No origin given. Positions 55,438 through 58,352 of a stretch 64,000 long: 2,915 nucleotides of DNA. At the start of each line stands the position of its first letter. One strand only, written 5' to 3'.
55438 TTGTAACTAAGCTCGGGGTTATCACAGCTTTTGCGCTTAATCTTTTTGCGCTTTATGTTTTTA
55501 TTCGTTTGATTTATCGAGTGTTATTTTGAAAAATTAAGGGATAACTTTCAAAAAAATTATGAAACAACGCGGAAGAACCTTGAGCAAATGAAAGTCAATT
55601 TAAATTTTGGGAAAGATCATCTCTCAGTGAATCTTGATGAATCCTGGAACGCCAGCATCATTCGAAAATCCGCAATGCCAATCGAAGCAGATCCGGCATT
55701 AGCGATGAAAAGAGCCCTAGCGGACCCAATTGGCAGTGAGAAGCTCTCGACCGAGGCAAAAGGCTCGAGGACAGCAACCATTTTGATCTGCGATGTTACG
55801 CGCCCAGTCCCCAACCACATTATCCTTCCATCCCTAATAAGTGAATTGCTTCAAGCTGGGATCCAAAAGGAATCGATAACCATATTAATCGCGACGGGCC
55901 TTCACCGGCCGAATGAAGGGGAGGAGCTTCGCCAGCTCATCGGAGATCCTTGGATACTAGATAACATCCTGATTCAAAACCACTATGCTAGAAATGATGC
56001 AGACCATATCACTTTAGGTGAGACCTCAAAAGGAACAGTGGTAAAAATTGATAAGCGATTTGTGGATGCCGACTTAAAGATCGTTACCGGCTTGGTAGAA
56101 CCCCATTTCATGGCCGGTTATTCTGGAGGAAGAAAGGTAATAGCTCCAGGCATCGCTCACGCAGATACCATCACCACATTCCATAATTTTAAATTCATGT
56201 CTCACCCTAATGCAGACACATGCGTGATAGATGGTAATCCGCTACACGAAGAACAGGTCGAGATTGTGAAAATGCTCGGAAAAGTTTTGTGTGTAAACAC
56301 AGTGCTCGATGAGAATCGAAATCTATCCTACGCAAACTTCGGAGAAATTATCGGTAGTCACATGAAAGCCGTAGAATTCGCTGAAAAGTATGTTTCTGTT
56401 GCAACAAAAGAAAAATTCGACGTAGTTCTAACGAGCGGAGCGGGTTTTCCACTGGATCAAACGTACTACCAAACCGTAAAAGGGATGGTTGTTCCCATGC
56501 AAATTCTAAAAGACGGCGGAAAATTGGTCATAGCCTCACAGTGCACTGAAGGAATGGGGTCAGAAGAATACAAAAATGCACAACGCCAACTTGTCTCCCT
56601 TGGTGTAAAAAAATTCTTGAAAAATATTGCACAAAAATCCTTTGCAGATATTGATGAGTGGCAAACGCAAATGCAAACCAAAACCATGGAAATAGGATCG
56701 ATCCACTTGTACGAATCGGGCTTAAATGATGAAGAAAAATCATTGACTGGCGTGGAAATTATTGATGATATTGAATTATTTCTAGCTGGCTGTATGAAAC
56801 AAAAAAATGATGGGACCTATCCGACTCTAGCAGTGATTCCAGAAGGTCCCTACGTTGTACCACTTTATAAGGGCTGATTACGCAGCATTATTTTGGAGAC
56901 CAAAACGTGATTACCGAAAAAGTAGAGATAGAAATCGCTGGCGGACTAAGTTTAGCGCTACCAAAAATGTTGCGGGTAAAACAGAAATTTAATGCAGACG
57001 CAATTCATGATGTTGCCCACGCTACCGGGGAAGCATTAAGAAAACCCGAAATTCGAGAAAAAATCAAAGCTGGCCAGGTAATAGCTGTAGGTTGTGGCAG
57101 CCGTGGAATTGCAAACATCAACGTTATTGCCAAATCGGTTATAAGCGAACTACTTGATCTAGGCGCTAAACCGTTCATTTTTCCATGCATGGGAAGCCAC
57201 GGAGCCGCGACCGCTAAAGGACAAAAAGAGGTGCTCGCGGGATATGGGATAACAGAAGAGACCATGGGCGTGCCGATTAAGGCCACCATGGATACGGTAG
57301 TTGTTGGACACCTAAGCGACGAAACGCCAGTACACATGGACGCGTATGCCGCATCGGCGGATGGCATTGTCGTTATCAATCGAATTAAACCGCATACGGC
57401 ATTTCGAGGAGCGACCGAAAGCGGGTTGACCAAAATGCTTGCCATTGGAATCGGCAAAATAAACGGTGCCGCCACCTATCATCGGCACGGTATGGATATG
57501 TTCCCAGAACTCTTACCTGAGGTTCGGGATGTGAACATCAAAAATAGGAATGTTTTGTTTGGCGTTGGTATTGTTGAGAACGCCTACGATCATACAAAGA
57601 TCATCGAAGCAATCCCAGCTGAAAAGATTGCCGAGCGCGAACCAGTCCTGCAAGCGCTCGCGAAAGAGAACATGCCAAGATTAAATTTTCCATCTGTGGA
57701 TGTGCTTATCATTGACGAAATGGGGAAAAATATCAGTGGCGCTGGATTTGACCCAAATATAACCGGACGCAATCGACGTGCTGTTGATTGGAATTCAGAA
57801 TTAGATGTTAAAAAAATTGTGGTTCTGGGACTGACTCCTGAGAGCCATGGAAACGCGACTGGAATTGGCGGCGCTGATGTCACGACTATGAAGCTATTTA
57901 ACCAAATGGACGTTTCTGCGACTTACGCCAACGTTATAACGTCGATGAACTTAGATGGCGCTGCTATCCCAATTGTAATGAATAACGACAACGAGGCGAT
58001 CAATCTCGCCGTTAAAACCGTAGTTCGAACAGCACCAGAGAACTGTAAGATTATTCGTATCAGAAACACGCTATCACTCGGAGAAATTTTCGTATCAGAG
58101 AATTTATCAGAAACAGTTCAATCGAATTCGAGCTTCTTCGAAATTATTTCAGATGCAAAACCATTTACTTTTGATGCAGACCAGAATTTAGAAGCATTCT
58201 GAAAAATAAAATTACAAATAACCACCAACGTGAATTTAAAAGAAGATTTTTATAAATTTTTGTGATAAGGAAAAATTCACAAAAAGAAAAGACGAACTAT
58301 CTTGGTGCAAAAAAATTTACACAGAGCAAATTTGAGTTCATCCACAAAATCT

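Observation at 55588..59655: Tandem LarA-superfamily enzymes plus an enolase: candidate undescribed nickel-pincer hydroxy-acid pathway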

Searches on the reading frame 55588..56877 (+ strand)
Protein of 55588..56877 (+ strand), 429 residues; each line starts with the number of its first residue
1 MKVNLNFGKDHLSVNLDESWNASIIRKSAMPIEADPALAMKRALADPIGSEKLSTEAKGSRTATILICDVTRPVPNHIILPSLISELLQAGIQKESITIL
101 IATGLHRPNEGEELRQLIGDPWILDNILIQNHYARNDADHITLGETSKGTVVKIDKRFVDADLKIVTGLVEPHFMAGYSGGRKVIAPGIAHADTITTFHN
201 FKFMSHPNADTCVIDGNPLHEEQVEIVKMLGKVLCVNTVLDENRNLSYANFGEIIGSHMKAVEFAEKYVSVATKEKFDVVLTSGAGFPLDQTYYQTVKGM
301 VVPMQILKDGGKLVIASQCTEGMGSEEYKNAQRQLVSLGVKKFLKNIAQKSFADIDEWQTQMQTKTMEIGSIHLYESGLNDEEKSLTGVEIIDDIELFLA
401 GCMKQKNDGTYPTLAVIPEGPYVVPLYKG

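Call 3: search_protein_families(library=pfam, proteins=[window:55588-56877:+])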
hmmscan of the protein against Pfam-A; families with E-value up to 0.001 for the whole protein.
window:55588-56877:+ (429 aa): 2 families
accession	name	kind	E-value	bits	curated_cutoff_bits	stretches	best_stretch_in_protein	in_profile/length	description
PF09861.14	Lar_N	-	4.9e-59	199.4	23.3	1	7-210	1-202/204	Lactate racemase N-terminal domain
PF21113.2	LarA_C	-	6e-16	59.2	25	1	274-420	3-147/152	Lactate racemase C-terminal domain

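Call 4: search_protein_families(library=ncbifam, proteins=[window:55588-56877:+])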
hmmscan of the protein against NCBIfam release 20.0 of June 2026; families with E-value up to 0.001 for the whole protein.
window:55588-56877:+ (429 aa): 6 families
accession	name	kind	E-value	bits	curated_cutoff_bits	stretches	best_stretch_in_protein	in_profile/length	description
NF033504.2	Ni_dep_LarA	equivalog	8.2e-107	357.5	460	1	2-424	1-419/422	nickel-dependent lactate racemase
NF052593.1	NPN_racem_MAR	equivalog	1e-92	310.9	500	1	4-426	2-414/415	nickel-dependent malate racemase, LarAH6 family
NF052595.1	NPN_LarAH5_MAR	equivalog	4.6e-86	289.4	462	1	4-419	2-407/415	nickel-dependent malate racemase, LarAH5 family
NF052525.1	NPN_LarAH10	equivalog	3.2e-72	243.6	540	1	2-345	2-351/426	NPN-dependent 2-hydroxyacid racemase, LarAH10 family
NF052592.1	LarAH_14_15_16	equivalog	8.8e-18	63.9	740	1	26-238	34-248/520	NPN-dependent hydroxyacid isomerase, LarAH14/15/16 family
NF052594.1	NPN_18_hexonate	equivalog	0.001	17.9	500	0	60-199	24-170/411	nickel-dependent putative hexonate epimerase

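Call 24: search_solved_structures(query=window:55588-56877:+, show_alignments=2)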
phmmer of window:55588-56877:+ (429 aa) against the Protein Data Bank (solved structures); distinct sequences matched with E-value up to 0.001: 10.
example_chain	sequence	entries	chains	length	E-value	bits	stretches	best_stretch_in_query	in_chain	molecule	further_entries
9eid_A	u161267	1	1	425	1.1e-90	308.1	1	2-426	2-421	A broad-substrate spectrum lactate racemase A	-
9eia_A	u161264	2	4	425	1.5e-90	307.6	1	3-426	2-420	A broad-substrate spectrum lactate racemase A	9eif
2yjg_A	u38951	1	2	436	3.7e-61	210.9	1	3-331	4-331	LACTATE RACEMASE APOPROTEIN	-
6d6z_A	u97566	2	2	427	5.7e-55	190.5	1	2-329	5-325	Malate racemase Mar2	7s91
8ezf_B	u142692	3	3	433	2.7e-52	181.7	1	6-345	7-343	Lactate racemase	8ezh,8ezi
6c1w_A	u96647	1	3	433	6e-52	180.6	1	6-345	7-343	Lactate racemase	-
5huq_A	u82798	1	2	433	6e-52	180.5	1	6-345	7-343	Lactate racemization operon protein LarA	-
9q2u_A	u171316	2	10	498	2.9e-16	63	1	2-282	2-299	Lactate racemase A | LarA-like nickel-pincer nucleotide cofactor-utilizing enzyme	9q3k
9q3j_A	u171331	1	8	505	2.2e-14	56.8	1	38-281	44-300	DUF2088 domain-containing protein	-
4nar_A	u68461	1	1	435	6.8e-07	32.2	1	59-201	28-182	Putative uronate isomerase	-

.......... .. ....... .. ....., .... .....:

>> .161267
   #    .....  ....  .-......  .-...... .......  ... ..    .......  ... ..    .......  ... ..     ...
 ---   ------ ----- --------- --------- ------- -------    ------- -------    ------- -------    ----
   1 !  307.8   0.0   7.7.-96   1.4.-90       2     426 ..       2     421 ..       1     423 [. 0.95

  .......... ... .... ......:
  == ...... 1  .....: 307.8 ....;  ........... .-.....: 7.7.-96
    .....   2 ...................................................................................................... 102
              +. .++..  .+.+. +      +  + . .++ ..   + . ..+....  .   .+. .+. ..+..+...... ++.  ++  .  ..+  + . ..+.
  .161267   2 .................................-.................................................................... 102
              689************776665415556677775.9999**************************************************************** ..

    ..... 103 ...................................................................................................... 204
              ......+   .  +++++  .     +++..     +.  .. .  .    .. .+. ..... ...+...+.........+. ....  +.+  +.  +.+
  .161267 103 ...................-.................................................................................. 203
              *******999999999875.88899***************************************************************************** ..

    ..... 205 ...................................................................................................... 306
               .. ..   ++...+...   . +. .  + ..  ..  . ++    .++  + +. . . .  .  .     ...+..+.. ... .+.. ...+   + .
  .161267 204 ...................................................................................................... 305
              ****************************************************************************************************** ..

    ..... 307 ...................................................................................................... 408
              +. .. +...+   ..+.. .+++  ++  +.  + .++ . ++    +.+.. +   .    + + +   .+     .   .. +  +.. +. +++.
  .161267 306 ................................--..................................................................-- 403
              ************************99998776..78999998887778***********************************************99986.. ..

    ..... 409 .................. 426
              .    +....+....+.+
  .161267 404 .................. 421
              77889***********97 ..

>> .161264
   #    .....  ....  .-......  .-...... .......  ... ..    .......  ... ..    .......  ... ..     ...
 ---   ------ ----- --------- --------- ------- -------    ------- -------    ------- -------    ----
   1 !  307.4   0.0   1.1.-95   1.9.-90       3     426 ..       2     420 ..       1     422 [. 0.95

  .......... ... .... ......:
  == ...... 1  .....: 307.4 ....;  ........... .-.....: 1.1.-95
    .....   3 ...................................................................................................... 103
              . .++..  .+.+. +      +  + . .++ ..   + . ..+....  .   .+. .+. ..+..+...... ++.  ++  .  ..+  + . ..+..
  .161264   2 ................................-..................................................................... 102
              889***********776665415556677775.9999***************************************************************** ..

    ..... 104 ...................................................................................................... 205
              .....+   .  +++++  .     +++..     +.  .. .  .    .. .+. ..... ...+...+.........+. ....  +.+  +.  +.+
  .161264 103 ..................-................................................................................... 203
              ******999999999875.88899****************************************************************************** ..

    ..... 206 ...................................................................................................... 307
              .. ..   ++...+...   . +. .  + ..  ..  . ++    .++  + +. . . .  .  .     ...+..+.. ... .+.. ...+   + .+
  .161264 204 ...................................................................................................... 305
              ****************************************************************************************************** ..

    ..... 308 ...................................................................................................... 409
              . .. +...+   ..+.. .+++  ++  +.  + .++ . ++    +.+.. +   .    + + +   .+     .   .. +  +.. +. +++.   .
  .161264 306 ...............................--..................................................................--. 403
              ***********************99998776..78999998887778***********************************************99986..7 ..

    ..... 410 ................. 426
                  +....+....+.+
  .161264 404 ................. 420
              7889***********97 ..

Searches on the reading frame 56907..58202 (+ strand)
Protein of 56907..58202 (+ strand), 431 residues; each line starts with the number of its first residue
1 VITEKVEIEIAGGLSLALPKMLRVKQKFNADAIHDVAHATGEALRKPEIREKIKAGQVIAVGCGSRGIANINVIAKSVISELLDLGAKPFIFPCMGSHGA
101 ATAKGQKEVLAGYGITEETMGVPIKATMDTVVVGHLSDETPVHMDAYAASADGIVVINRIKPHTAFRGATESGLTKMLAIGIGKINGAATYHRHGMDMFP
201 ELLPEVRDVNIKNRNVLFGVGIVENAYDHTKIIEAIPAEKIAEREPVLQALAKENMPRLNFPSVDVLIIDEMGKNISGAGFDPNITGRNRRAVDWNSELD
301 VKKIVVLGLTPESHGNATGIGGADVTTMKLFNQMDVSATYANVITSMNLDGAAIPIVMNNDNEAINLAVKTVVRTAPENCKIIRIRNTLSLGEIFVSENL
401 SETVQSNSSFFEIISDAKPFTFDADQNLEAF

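Call 3: search_protein_families(library=pfam, proteins=[window:56907-58202:+])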
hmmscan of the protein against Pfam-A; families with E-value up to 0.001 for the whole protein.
window:56907-58202:+ (431 aa): 1 family
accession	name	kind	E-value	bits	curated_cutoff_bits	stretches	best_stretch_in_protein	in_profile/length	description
PF09861.14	Lar_N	-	2.4e-06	27.4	23.3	1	30-194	24-194/204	Lactate racemase N-terminal domain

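Call 4: search_protein_families(library=ncbifam, proteins=[window:56907-58202:+])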
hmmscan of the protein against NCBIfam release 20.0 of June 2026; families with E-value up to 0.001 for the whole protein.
window:56907-58202:+ (431 aa): 3 families
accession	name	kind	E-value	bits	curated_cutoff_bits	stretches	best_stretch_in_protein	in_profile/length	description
NF052515.1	NPN_iso_grp_22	equivalog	6.7e-157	522.4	400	1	18-405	1-390/392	nickel pincer cofactor-dependent isomerase, group 22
NF052593.1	NPN_racem_MAR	equivalog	2.7e-06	26.2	500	1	20-199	22-202/415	nickel-dependent malate racemase, LarAH6 family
NF052595.1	NPN_LarAH5_MAR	equivalog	0.00063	18.8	462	1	31-186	33-189/415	nickel-dependent malate racemase, LarAH5 family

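Call 25: search_solved_structures(query=window:56907-58202:+, show_alignments=3, max_evalue=1)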
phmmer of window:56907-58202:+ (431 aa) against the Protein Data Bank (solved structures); distinct sequences matched with E-value up to 1: 0.

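Call 29: find_homologous_proteins(query=window:56907-58202:+, max_evalue=1e-10)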
Query window:56907-58202:+ (431 aa): 6477 proteins with E <= 1e-10 among 8000 candidates; the best 120 are listed.
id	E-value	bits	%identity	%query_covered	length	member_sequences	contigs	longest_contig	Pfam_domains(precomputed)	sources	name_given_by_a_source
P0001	1.1e-276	935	99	100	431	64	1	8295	PF09861.15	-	-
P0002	4.4e-204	696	73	100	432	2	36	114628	PF09861.15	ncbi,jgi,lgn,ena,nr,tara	ncbi:MAG: hypothetical protein CBB82_07435 [Betaproteobacteria bacterium TMED22]|nr:MAG: hypothetica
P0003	2.1e-202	690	72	100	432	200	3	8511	PF09861.15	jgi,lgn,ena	-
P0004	5.9e-202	689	72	100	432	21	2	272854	PF09861.15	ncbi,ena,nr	ncbi:MAG: lactate racemase domain-containing protein [Proteobacteria bacterium]|nr:lactate racemase 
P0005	9.1e-201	685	72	100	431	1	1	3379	PF09861.15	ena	-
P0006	1.0e-200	685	71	100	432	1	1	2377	PF09861.15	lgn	-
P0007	2.5e-200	684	71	100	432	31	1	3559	PF09861.15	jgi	jgi:hypothetical protein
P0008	2.8e-200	683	70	100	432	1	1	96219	PF09861.15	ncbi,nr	ncbi:lactate racemase domain-containing protein [Burkholderiales bacterium]|nr:lactate racemase doma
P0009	3.1e-200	683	72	100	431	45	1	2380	PF09861.15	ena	-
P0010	5.8e-200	682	72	100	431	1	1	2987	PF09861.15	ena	-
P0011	6.6e-200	682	72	99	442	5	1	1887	-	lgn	-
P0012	1.4e-199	681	72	99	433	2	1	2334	PF09861.15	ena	-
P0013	2.2e-199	681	71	100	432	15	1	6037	PF09861.15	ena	-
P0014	4.8e-199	679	71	100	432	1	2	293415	PF09861.15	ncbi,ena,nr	ncbi:MAG: lactate racemase domain-containing protein [Proteobacteria bacterium]|nr:lactate racemase 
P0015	7.2e-199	679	72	99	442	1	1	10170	PF09861.15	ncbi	-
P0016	8.7e-199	679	71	99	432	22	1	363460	PF09861.15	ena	-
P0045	3.8e-193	660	69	99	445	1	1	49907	PF09861.15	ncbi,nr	ncbi:MAG TPA: lactate racemase domain-containing protein [Burkholderiales bacterium]|nr:lactate race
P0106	8.5e-190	649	69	99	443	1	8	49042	PF04015.18,PF09861.15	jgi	jgi:hypothetical protein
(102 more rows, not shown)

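Call 30: find_encoding_contigs(protein=P0002, flank=8000, max_places=4)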
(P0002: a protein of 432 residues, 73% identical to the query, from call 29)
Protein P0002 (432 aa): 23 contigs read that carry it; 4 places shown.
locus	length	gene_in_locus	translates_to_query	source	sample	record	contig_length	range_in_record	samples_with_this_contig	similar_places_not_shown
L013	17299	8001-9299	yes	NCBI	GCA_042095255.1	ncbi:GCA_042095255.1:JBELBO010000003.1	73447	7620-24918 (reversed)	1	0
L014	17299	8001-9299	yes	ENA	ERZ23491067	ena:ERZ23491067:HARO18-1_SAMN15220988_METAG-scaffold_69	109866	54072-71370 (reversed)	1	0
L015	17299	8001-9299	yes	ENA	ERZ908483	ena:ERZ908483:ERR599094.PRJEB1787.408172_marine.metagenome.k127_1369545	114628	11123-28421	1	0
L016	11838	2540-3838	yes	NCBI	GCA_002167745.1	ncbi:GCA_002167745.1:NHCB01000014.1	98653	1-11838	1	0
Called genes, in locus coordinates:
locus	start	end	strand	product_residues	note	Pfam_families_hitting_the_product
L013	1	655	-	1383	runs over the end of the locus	PF04563:RNA_pol_Rpb2_1, PF04561:RNA_pol_Rpb2_2, PF04565:RNA_pol_Rpb2_3, PF10385:RNA_pol_Rpb2_45, PF00562:RNA_pol_Rpb2_6, PF04560:RNA_pol_Rpb2_7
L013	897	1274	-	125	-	PF16320:Ribosomal_L12_N, PF00542:Ribosomal_L12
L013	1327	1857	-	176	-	PF00466:Ribosomal_L10, PF27436:RL10_C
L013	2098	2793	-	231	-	PF00687:Ribosomal_L1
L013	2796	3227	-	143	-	PF03946:Ribosomal_L11_N, PF00298:Ribosomal_L11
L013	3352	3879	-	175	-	PF02357:NusG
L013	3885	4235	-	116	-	PF00584:SecE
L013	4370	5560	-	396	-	PF00009:GTP_EFTU, PF03144:GTP_EFTU_D2, PF03143:GTP_EFTU_D3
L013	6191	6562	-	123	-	-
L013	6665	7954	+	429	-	PF09861:Lar_N, PF21113:LarA_C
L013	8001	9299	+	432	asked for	PF09861:Lar_N (weak)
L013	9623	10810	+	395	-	PF02746:MR_MLE_N, PF13378:MR_MLE_C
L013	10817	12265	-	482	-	-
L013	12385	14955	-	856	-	PF05762:VWA_CoxE (faint), PF00092:VWA, PF13519:VWA_2, PF13768:VWA_3, PF07090:GATase1_like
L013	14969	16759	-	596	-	PF07584:BatA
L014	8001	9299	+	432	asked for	PF09861:Lar_N (weak)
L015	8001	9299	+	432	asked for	PF09861:Lar_N (weak)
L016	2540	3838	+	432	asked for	PF09861:Lar_N (weak)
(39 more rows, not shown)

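Call 31: find_encoding_contigs(protein=P0016, flank=8000, max_places=2)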
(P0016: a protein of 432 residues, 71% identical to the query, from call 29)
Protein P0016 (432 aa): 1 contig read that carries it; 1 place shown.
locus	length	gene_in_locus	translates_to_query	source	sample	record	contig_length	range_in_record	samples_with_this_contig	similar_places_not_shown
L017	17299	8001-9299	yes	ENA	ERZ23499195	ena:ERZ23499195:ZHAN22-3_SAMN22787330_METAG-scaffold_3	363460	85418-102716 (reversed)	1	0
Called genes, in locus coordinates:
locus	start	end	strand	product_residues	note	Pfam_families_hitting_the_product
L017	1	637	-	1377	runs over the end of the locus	PF04563:RNA_pol_Rpb2_1, PF04561:RNA_pol_Rpb2_2 (weak), PF04565:RNA_pol_Rpb2_3, PF10385:RNA_pol_Rpb2_45, PF00562:RNA_pol_Rpb2_6, PF04560:RNA_pol_Rpb2_7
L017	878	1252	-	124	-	PF16320:Ribosomal_L12_N, PF00542:Ribosomal_L12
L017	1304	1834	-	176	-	PF00466:Ribosomal_L10, PF27436:RL10_C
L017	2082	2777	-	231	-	PF00687:Ribosomal_L1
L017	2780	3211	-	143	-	PF03946:Ribosomal_L11_N, PF00298:Ribosomal_L11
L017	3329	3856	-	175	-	PF02357:NusG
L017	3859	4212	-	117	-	PF00584:SecE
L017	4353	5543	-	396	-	PF00009:GTP_EFTU, PF03144:GTP_EFTU_D2, PF03143:GTP_EFTU_D3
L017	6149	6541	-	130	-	-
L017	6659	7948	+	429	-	PF09861:Lar_N, PF21113:LarA_C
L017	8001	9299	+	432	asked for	PF09861:Lar_N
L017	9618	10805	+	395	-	PF02746:MR_MLE_N, PF13378:MR_MLE_C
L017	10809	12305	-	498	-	-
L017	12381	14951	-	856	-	PF05762:VWA_CoxE (faint), PF00092:VWA, PF13519:VWA_2, PF13768:VWA_3, PF07090:GATase1_like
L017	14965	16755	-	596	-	-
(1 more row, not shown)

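Call 32: find_encoding_contigs(protein=P0045, flank=9000, max_places=2)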
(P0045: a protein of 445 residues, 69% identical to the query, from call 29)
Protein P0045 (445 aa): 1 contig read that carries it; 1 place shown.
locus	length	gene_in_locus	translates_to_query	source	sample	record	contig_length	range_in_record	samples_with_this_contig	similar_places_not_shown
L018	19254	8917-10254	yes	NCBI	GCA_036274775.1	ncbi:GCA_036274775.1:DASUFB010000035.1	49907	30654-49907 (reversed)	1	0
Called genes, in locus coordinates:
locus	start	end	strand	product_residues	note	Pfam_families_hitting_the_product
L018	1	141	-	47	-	PF00009:GTP_EFTU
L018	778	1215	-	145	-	PF14588:YjgF_endoribonc, PF01042:Ribonuc_L-PSP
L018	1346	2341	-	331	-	PF16884:ADH_N_2, PF00107:ADH_zinc_N, PF13602:ADH_zinc_N_2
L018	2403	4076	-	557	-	PF02652:Lactate_perm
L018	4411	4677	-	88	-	-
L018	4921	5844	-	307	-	PF00165:HTH_AraC, PF12833:HTH_18, PF00165:HTH_AraC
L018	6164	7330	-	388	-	PF02746:MR_MLE_N, PF13378:MR_MLE_C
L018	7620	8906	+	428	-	PF09861:Lar_N, PF21113:LarA_C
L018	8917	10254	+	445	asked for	PF09861:Lar_N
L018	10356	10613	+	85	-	PF07769:PsiF_repeat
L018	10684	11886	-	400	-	PF00108:Thiolase_N, PF02803:Thiolase_C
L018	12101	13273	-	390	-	PF02746:MR_MLE_N, PF13378:MR_MLE_C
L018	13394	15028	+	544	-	PF00732:GMC_oxred_N, PF05199:GMC_oxred_C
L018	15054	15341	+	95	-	PF07045:DUF1330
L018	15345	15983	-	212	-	PF06902:Fer4_19, PF09360:zf-CDGSH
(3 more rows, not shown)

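Call 33: find_encoding_contigs(protein=P0106, flank=9000, max_places=2)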
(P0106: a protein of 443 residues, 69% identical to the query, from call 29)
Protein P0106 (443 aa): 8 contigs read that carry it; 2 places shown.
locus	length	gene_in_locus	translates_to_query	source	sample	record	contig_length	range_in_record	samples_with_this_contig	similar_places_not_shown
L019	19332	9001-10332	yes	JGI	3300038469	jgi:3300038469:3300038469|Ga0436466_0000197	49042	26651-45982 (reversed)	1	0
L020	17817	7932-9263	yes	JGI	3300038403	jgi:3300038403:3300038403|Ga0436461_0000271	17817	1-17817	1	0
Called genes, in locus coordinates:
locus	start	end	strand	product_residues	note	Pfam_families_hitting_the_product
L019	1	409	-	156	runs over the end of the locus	PF14588:YjgF_endoribonc, PF01042:Ribonuc_L-PSP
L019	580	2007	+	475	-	PF05787:PhoX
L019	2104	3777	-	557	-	PF02652:Lactate_perm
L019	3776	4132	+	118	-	-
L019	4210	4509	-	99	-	PF02557:VanY (weak)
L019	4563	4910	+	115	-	-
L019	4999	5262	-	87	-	-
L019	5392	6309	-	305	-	PF00165:HTH_AraC, PF12833:HTH_18, PF00165:HTH_AraC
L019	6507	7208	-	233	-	-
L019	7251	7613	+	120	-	-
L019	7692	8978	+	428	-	PF09861:Lar_N, PF21113:LarA_C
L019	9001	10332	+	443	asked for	PF09861:Lar_N, PF04015:DUF362 (weak)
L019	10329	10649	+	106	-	PF07769:PsiF_repeat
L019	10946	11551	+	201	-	-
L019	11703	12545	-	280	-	PF01261:AP_endonuc_2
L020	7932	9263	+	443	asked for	PF09861:Lar_N, PF04015:DUF362 (weak)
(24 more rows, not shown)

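Call 43: search_protein_representatives(protein=window:56907-58202:+)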
Query: 431 residues. Proteins with E-value up to 0.001 (for the whole library): 4110; up to 1e-10: 2743; up to 1e-30: 1120. The best 150 are listed.
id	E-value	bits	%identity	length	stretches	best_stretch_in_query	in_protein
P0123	4.1e-147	506.7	54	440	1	1-428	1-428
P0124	9.5e-136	469.3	52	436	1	15-426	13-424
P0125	3.9e-117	408.0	47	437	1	14-428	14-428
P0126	3.8e-110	385.0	46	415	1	13-409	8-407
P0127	1.8e-109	382.7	46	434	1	1-425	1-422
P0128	1.8e-107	376.1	59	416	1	80-385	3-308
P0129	4.7e-105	368.2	46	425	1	18-429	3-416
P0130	4.8e-105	368.2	46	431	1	9-408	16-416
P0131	2.6e-104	365.7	44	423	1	16-428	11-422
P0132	1.1e-103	363.7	44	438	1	3-429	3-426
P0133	6.9e-103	361.1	46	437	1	16-427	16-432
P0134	7.9e-103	360.9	44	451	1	16-428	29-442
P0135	1.5e-102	360.0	45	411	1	16-402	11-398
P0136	7.2e-102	357.7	43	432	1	14-428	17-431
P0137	1.1e-101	357.2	44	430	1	11-429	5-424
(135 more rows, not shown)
